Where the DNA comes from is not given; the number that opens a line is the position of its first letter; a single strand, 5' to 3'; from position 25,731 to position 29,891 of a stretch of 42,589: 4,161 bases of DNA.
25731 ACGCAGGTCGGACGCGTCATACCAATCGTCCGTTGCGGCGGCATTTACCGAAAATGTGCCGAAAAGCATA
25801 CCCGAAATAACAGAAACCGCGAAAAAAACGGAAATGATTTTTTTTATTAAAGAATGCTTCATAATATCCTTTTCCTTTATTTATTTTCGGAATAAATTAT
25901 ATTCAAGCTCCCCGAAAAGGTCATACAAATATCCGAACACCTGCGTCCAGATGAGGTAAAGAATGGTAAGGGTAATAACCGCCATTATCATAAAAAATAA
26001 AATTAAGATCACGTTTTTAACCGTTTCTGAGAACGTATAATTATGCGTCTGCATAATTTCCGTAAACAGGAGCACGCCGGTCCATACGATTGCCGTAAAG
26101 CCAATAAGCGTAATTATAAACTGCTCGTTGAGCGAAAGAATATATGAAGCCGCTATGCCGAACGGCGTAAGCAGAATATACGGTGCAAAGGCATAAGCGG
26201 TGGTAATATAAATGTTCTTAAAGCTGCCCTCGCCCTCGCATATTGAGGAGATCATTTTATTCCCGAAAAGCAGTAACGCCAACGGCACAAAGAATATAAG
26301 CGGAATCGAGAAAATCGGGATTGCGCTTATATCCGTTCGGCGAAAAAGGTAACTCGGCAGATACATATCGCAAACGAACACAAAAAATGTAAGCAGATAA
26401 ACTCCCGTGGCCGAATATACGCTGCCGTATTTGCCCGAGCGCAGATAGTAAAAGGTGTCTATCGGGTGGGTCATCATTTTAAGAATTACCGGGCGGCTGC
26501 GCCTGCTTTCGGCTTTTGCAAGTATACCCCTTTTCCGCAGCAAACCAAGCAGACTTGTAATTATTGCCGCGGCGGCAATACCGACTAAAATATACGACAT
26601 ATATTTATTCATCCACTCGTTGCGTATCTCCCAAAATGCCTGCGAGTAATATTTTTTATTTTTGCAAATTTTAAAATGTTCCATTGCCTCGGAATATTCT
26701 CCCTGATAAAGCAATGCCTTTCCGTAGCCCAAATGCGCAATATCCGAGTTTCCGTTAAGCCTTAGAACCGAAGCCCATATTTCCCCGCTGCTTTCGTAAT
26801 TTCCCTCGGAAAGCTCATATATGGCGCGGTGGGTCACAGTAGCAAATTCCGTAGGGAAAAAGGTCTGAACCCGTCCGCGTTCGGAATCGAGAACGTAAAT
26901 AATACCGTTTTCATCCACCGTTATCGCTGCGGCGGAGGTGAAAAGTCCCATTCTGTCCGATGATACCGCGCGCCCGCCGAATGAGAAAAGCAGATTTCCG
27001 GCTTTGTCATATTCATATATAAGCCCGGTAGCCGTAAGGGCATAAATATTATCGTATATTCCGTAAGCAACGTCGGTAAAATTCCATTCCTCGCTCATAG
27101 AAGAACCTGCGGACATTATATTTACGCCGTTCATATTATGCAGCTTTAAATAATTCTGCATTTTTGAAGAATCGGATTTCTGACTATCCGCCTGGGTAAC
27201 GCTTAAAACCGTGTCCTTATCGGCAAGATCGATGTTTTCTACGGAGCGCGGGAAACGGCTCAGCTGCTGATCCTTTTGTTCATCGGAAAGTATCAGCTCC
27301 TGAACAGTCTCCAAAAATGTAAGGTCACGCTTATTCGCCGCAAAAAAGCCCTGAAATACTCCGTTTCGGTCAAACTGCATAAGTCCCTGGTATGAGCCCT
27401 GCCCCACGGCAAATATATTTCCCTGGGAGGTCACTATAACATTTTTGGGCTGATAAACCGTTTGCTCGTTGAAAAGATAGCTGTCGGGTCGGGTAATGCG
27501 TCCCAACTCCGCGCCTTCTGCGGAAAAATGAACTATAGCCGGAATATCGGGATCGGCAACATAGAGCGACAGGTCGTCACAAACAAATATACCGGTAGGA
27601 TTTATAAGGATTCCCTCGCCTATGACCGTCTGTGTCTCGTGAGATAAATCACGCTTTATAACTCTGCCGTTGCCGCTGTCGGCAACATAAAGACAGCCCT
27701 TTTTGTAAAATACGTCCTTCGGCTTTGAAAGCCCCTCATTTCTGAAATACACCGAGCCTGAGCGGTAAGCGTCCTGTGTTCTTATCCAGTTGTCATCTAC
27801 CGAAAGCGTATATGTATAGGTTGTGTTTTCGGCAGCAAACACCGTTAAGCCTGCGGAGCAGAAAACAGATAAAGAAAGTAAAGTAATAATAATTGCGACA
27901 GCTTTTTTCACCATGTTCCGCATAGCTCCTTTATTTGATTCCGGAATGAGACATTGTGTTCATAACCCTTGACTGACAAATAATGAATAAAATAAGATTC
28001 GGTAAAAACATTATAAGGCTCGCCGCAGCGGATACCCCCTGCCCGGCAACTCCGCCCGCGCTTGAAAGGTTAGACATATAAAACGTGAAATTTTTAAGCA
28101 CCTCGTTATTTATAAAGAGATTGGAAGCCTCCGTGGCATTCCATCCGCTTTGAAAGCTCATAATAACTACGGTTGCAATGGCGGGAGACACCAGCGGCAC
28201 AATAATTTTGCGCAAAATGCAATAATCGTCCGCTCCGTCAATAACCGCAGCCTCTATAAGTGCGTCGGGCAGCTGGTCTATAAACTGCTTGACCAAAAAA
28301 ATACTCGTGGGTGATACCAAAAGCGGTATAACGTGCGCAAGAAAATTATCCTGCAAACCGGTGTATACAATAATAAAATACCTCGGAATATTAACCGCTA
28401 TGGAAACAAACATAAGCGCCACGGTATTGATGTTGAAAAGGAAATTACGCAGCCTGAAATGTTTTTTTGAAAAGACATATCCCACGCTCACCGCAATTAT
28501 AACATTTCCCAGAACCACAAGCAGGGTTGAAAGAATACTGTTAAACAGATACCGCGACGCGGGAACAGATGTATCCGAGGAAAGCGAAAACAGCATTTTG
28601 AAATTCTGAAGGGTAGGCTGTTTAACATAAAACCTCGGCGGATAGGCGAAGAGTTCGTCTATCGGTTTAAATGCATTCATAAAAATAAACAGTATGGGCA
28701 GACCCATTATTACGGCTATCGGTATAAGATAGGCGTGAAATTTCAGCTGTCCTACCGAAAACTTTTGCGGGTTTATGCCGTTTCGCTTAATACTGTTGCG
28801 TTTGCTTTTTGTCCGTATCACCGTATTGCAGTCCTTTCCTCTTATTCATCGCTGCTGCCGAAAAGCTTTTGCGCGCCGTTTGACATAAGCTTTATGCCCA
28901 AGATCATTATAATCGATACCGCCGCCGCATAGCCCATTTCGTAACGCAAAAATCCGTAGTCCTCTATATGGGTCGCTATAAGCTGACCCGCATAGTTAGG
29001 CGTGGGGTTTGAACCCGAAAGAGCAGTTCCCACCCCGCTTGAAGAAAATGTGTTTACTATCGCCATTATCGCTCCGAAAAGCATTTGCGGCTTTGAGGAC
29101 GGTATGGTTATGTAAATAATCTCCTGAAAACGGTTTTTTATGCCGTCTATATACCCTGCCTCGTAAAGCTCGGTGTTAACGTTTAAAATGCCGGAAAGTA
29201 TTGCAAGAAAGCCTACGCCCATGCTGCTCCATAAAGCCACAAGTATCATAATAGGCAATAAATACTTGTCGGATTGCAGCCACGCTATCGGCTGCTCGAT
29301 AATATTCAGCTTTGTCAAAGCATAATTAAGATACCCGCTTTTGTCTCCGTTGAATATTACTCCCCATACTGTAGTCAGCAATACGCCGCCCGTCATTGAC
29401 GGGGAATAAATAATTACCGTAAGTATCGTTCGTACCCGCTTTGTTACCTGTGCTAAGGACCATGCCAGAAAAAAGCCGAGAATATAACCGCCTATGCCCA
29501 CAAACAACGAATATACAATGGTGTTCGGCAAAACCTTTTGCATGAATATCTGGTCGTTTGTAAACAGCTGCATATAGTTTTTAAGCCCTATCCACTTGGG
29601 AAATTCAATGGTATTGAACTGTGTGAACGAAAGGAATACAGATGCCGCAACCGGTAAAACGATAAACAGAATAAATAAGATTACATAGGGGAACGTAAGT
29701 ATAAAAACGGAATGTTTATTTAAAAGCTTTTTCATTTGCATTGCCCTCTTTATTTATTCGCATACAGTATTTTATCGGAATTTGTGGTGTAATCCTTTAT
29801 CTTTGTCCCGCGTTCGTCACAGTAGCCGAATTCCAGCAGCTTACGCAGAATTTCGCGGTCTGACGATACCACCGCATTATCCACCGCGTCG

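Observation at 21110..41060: Unassigned ~200-aa ConA-like beta-sandwich module present in nine copies on three surface proteins (candidate new carbohydrate-binding family)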

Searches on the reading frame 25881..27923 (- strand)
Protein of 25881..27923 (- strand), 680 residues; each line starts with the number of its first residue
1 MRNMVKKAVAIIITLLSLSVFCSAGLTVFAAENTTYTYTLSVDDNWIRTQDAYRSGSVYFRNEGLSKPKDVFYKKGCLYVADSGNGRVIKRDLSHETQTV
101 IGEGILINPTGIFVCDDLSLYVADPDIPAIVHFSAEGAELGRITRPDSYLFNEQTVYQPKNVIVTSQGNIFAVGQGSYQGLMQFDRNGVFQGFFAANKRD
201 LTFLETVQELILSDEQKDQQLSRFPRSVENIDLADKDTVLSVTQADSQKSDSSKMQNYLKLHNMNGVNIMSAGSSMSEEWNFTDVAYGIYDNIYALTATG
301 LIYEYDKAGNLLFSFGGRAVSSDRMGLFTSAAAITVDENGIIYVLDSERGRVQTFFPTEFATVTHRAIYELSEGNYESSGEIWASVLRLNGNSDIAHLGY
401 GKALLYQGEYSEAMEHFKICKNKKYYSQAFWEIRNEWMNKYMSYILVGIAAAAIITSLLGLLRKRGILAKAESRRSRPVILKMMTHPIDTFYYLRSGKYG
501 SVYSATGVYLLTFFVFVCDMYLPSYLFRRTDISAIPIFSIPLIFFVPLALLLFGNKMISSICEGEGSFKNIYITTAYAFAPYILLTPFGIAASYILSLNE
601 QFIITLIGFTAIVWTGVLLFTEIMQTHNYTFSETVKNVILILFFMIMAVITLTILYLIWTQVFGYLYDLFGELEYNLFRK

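Call 10: search_protein_families(library=pfam, max_evalue=0.001, proteins=[window:25881-27923:-])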
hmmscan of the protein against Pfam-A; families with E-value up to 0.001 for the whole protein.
window:25881-27923:- (680 aa): 2 families
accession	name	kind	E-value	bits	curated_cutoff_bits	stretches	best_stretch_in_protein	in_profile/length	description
PF01436.27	NHL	-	9.9e-10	38.4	20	0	328-355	1-28/28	NHL repeat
PF04893.22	Yip1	-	1.5e-07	31.9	28.6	1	482-650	2-170/173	Yip1 domain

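Call 38: search_protein_families(library=ncbifam, max_evalue=0.01, proteins=[window:25881-27923:-])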
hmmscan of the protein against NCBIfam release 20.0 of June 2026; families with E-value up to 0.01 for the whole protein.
window:25881-27923:- (680 aa): 3 families
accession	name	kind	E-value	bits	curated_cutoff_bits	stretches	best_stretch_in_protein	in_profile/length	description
NF035926.1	scyF_NHL_VPEP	equivalog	1.4e-06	27.7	350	1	303-355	224-273/376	scytonemin biosynthesis PEP-CTERM protein ScyF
NF008391.2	PRK11189.1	equivalog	0.0013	18.3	250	1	368-419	107-158/297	lipoprotein NlpI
NF053768.1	CIS12_fam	equivalog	0.0014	17.4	860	0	280-357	44-115/715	CIS12 family contractile injection system protein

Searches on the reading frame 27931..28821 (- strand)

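Call 10: search_protein_families(library=pfam, max_evalue=0.001, proteins=[window:27931-28821:-])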
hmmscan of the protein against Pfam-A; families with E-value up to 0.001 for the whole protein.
window:27931-28821:- (296 aa): 1 family
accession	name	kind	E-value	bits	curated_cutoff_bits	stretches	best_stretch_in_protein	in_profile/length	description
PF00528.27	BPD_transp_1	-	7.2e-13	49.1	26.4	1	110-281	5-174/184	Binding-protein-dependent transport system inner membrane component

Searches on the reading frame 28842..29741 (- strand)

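Call 10: search_protein_families(library=pfam, max_evalue=0.001, proteins=[window:28842-29741:-])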
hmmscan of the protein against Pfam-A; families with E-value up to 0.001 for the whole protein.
window:28842-29741:- (299 aa): 1 family
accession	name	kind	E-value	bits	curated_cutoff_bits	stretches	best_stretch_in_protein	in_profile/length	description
PF00528.27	BPD_transp_1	-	8.4e-12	45.6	26.4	1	85-285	1-170/184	Binding-protein-dependent transport system inner membrane component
